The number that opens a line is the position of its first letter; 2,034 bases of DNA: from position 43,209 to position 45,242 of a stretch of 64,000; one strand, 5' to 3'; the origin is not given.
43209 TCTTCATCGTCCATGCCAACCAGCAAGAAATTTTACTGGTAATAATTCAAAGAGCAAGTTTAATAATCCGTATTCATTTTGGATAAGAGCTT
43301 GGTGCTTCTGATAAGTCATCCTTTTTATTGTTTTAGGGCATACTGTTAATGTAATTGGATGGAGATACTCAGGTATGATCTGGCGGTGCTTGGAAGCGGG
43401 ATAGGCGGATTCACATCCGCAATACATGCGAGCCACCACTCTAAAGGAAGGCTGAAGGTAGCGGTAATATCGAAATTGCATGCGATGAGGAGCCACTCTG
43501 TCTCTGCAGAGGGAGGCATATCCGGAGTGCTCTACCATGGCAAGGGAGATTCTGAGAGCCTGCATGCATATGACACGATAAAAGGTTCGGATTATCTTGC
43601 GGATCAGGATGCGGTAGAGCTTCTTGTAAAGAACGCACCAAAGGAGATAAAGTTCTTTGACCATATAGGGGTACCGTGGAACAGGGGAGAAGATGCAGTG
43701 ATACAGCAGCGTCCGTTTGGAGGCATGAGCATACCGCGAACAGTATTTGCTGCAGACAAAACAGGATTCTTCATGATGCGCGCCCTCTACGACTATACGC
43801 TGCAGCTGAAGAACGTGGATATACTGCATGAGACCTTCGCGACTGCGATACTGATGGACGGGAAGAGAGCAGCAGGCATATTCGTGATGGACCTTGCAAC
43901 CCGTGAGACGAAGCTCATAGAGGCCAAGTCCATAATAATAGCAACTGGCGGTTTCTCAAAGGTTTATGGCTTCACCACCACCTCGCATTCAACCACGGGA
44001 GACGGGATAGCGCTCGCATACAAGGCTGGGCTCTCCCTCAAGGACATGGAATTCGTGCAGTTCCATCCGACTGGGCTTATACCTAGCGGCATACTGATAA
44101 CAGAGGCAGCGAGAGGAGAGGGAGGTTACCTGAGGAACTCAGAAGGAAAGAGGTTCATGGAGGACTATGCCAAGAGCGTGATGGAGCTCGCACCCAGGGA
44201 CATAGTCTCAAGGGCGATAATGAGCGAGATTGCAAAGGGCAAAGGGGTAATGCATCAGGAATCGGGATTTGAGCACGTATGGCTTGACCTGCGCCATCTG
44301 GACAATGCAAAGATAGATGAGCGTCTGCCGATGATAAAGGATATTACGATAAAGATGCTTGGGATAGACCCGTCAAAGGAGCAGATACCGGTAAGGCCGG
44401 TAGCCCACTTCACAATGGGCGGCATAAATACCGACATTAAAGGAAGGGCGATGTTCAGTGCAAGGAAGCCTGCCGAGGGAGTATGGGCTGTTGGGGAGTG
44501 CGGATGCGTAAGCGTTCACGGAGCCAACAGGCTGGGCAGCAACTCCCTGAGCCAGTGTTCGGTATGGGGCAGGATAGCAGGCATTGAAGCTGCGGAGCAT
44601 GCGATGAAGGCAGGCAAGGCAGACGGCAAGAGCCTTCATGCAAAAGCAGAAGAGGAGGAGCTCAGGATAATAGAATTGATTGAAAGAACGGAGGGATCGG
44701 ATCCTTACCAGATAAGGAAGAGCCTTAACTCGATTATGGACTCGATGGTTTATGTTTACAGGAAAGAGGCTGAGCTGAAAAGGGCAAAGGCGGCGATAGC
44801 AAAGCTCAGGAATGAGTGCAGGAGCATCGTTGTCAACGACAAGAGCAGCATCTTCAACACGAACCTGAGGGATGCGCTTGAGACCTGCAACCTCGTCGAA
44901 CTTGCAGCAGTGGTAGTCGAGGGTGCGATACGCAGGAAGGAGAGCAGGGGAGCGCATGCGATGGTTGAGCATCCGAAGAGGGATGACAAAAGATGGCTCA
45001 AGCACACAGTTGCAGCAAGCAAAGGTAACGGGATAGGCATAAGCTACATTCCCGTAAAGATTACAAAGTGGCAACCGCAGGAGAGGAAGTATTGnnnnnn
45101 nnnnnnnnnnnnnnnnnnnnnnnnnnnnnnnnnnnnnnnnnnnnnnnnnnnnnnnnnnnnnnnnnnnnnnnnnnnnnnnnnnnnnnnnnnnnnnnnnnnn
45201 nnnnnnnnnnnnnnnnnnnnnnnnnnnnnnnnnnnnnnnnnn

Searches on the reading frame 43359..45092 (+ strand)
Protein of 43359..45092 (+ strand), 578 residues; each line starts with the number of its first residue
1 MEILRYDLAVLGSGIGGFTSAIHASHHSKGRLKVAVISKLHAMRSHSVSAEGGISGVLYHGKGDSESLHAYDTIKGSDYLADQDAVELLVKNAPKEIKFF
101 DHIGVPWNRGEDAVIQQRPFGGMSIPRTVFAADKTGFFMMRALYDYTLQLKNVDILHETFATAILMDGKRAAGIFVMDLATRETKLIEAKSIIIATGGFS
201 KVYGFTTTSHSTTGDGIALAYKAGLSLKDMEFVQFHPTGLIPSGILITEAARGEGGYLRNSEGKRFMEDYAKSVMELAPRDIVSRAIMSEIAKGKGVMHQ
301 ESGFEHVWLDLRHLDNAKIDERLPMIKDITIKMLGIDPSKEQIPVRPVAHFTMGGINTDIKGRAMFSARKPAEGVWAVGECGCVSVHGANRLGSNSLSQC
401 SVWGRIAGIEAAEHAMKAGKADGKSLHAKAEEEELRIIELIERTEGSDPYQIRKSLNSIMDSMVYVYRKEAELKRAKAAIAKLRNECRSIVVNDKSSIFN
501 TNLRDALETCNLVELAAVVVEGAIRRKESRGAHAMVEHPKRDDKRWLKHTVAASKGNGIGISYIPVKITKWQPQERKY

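Call 3: search_protein_families(library=pfam, proteins=[window:43359-45092:+], max_evalue=1)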
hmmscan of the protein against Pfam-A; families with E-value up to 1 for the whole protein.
window:43359-45092:+ (578 aa): 6 families
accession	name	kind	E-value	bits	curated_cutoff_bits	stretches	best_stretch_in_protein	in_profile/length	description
PF00890.30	FAD_binding_2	-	3.2e-105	353.1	20.4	1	7-397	1-414/414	FAD binding domain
PF02910.25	Succ_DH_flav_C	-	6.6e-38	130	20.8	1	453-578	1-130/130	Fumarate reductase flavoprotein C-term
PF03486.20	HI0933_like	-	1e-05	25.6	50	1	171-388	139-224/244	HI0933-like protein Rossmann domain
PF07992.20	Pyr_redox_2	-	1.8e-05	24.8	26.1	1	6-203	1-114/291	Pyridine nucleotide-disulphide oxidoreductase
PF01266.30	DAO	-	0.00083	19.4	27.9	1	7-58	1-49/353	FAD dependent oxidoreductase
PF12831.13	FAD_oxidored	-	0.0051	16.6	27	1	140-197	90-145/416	FAD dependent oxidoreductase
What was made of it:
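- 43359..45095 (+): sdhA/frdA flavoprotein subunit, 578 aa. Motif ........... carries the covalent-FAD histidine, and has Glu at the position of E. coli FrdA E49 (SdhA has Gln). Pfam FAD_binding_2 3e-105 and Succ_DH_flav_C 7e-38 (call 3).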

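Call 4: search_protein_families(library=ncbifam, proteins=[window:43359-45092:+], max_evalue=1)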
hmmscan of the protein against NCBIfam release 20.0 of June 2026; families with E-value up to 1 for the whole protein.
window:43359-45092:+ (578 aa): 55 families (the best 25 are shown)
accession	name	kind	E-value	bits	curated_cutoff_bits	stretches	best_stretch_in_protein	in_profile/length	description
NF004724.0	PRK06069.1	subfamily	1.5e-248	825.7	826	1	1-578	1-577/577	succinate dehydrogenase/fumarate reductase flavoprotein subunit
TIGR01812.1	sdhA_frdA_Gneg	subfamily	1.5e-217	723.6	567.3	1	7-578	1-568/568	succinate dehydrogenase or fumarate reductase, flavoprotein subunit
NF004613.0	PRK05945.1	equivalog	2.6e-176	587.6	824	1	4-578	2-575/575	succinate dehydrogenase/fumarate reductase flavoprotein subunit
NF006686.0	PRK09231.1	equivalog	1.1e-174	582.3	854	1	1-578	1-581/598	fumarate reductase (quinol) flavoprotein subunit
TIGR01816.1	sdhA_forward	equivalog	2.2e-170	567.6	727.35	1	5-567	2-568/584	succinate dehydrogenase flavoprotein subunit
TIGR01176.1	fum_red_Fp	equivalog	1.5e-169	565.3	932.7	1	4-578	2-579/580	fumarate reductase (quinol) flavoprotein subunit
NF005037.0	PRK06452.1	equivalog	5.4e-158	527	862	1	1-578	1-566/566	succinate dehydrogenase flavoprotein subunit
NF042982.1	MFR_Fp_SdhA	equivalog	4.2e-144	481.3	1100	1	6-577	48-612/612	8-methylmenaquinol:fumarate reductase flavoprotein subunit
NF006383.0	PRK08626.1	equivalog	9.4e-140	466.9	663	2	113-576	134-596/657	fumarate reductase flavoprotein subunit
NF004900.0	PRK06263.1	equivalog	6.4e-136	454.1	718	1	3-556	5-538/546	fumarate reductase (CoM/CoB) subunit TfrA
TIGR00551.1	nadB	equivalog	2.4e-112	376.1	452.75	1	6-539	3-489/489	L-aspartate oxidase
NF006392.0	PRK08641.1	equivalog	7.9e-112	374.8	855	1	8-578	6-579/593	succinate dehydrogenase flavoprotein subunit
NF005866.0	PRK07803.1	equivalog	2.2e-108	363.1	819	2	2-274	5-291/631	fumarate reductase/succinate dehydrogenase flavoprotein subunit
NF005636.0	PRK07395.1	subfamily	1.9e-107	359.8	723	1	5-553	12-548/560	L-aspartate oxidase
NF005867.0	PRK07804.1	equivalog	4.3e-107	358.6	639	1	7-555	20-532/548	L-aspartate oxidase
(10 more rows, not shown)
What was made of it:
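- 43359..45095 (+): NCBIfam PRK06069 825.7 bits (call 4).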

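Call 75: search_solved_structures(query=window:43359-45092:+, max_evalue=1e-100)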
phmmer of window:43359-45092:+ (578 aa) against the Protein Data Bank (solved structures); distinct sequences matched with E-value up to 1e-100: 25.
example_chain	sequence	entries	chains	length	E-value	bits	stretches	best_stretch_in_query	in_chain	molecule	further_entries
6lum_A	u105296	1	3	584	5.2e-133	447.6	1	5-578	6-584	Succinate dehydrogenase subunit A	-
1kf6_A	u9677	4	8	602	1.4e-126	426.3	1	2-578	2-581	FUMARATE REDUCTASE FLAVOPROTEIN | Fumarate reductase flavoprotein subunit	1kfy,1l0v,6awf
5vpn_A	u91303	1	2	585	3.3e-126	425.1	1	2-578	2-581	Fumarate reductase flavoprotein subunit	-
2b76_A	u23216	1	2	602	3.7e-126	425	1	2-578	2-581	Fumarate reductase flavoprotein subunit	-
3cir_A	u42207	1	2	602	7.1e-126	424.1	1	2-578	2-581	Fumarate reductase flavoprotein subunit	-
3p4p_A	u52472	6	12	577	1.2e-125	423.3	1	2-573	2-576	Fumarate reductase flavoprotein subunit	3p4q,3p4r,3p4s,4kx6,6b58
1nek_A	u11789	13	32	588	1.6e-117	396.5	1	3-552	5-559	Succinate dehydrogenase flavoprotein subunit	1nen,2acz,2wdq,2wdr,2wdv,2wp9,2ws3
9lig_A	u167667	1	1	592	1.1e-114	387.1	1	5-555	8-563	Succinate dehydrogenase [ubiquinone] flavoprotein subunit, mitochondrial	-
9kps_A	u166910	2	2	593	1.1e-114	387.1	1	5-555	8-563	Succinate dehydrogenase [ubiquinone] flavoprotein subunit, mitochondrial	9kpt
9kq3_A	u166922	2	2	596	1.1e-114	387.1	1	5-555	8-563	Succinate dehydrogenase [ubiquinone] flavoprotein subunit, mitochondrial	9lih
9qdl_A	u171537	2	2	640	1.4e-114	386.7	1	5-555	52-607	Succinate dehydrogenase [ubiquinone] flavoprotein subunit, mitochondrial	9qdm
9fzl_2M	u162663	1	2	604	3.7e-111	375.5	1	6-553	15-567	Succinate dehydrogenase [ubiquinone] flavoprotein subunit, mitochondrial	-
9fq7_2M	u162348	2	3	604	3.7e-111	375.5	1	6-553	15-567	Succinate dehydrogenase [ubiquinone] flavoprotein subunit, mitochondrial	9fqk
4ysx_A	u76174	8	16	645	1.1e-110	373.9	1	5-545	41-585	Succinate dehydrogenase flavoprotein | Succinate dehydrogenase [ubiquinone] flavoprotein subunit, mitochondrial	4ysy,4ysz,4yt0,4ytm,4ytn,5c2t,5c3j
3vr8_A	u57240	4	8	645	2.2e-110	372.9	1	5-545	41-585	Flavoprotein subunit of complex II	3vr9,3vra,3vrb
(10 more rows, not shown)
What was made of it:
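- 43359..45095 (+): Closest PDB chains are M. smegmatis Sdh2 SdhA (6lum_A, 448 bits) and E. coli FrdA (426 bits) (call 75).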
